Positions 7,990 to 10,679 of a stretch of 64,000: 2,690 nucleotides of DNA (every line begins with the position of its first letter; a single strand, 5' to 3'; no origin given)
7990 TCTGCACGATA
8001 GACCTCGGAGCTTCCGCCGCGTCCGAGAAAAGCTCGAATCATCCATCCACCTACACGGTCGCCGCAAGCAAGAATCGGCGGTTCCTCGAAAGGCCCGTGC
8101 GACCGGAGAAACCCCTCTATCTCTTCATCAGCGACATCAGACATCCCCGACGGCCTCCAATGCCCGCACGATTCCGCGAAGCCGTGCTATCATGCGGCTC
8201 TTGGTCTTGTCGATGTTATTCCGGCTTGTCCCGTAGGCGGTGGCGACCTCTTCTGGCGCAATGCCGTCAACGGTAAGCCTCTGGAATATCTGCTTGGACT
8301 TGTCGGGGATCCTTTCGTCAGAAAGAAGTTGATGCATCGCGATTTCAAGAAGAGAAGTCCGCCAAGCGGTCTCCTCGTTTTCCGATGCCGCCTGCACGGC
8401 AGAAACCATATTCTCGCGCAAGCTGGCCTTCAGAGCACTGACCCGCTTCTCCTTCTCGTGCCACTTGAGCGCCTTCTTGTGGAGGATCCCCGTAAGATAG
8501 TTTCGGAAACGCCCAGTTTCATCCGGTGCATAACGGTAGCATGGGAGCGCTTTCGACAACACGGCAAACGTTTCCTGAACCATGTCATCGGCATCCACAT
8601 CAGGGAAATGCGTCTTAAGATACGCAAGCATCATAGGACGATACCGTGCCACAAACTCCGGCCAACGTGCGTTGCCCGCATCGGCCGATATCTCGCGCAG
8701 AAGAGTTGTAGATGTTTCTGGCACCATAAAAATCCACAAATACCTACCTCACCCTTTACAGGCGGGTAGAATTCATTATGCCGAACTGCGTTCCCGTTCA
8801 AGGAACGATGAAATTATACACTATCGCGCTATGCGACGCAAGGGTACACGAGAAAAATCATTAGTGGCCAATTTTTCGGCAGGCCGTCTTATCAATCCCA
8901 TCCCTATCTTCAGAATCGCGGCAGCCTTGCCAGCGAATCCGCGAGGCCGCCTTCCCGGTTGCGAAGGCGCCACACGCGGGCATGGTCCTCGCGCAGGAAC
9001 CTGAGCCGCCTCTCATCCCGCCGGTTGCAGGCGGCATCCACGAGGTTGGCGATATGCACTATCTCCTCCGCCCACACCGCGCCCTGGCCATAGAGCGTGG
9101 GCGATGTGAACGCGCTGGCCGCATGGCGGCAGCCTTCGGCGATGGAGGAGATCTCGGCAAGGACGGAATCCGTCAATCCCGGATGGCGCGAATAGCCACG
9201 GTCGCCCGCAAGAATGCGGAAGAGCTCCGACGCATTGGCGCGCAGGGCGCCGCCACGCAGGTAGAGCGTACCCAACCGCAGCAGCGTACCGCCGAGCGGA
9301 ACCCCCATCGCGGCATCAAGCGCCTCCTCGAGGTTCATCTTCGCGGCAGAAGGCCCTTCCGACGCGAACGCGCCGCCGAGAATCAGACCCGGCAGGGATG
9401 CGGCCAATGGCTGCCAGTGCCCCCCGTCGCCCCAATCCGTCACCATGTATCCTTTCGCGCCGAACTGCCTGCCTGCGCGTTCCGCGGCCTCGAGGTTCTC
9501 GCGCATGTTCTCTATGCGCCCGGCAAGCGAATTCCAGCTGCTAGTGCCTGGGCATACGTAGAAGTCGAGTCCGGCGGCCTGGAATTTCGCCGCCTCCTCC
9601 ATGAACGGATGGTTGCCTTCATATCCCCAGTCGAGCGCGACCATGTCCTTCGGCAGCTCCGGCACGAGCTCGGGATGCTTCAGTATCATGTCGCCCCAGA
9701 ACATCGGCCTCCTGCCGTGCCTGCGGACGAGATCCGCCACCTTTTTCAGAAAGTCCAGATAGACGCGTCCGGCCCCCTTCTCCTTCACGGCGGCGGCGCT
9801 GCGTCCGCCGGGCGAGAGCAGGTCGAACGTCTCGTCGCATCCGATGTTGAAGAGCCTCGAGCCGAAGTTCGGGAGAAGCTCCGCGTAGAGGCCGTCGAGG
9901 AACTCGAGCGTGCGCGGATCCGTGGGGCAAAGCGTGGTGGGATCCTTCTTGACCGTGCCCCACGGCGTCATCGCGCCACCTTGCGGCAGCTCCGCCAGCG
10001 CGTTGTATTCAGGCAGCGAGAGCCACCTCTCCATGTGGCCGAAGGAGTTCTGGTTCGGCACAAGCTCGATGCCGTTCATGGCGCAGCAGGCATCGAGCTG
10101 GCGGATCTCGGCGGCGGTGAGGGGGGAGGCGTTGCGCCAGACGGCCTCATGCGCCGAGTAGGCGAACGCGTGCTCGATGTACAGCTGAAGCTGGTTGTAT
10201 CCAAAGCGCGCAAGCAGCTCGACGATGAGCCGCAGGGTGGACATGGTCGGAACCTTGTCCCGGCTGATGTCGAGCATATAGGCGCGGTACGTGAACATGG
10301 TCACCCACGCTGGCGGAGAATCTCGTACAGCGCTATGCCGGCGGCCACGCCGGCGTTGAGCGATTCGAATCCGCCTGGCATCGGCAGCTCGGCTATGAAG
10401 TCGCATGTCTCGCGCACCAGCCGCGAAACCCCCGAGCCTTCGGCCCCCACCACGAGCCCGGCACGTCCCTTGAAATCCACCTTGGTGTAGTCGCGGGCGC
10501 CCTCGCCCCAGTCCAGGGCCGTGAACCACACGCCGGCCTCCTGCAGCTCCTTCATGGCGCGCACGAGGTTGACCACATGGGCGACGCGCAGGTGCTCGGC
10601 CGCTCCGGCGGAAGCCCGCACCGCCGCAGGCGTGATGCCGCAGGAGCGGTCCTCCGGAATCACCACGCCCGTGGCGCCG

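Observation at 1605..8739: Candidate undescribed module: ECF sigma + Ser/Thr kinase followed by an AT-rich operon of four zinc-ribbon membrane proteins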

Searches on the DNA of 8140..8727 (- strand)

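Call 56: search_rna_families(source=L013, start=12280, end=12900, threshold=evalue, max_evalue=10)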
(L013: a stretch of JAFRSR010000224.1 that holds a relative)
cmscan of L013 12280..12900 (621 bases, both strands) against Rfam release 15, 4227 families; matches with E-value up to 10: 6.
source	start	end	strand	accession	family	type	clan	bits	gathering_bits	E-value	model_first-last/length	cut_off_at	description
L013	12690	12791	+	RF03672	MIR840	Gene; miRNA;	-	23.7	150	0.065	1-147/147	no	MIR840 microRNA precursor family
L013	12578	12630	+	RF01532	TB10Cs3H2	Gene; snRNA; snoRNA; HACA-box;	-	17.2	45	2.3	1-69/69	no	Trypanosomatid snoRNA TB10Cs3H2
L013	12390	12461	-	RF01283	snoU30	Gene; snRNA; snoRNA; CD-box;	CL00052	15.2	45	8.4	1-86/86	no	Small nucleolar RNA U30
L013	12507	12526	+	RF00390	TYMV_upPK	Cis-reg;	-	14.6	38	4.5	1-23/23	no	turnip yellow mosaic virus upstream pseudo-knot (TYMV_upPK)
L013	12450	12508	+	RF01807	GIR1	Gene; ribozyme;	-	14.4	100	0.67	1-201/201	no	GIR1 branching ribozyme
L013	12874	12898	-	RF02181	ST7-AS2_1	Gene; lncRNA;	-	12.6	80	6.9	45-72/72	no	ST7 antisense RNA 2 conserved region 1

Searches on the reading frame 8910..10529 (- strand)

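Call 3: search_protein_families(library=pfam, proteins=[window:8910-10529:-], max_evalue=0.1)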
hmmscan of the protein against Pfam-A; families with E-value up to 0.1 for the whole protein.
window:8910-10529:- (539 aa): 1 family
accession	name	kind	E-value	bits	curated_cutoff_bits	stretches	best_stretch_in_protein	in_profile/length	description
PF00728.28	Glyco_hydro_20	-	2.6e-17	63.7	22.3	1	79-327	1-261/348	Glycosyl hydrolase family 20, catalytic domain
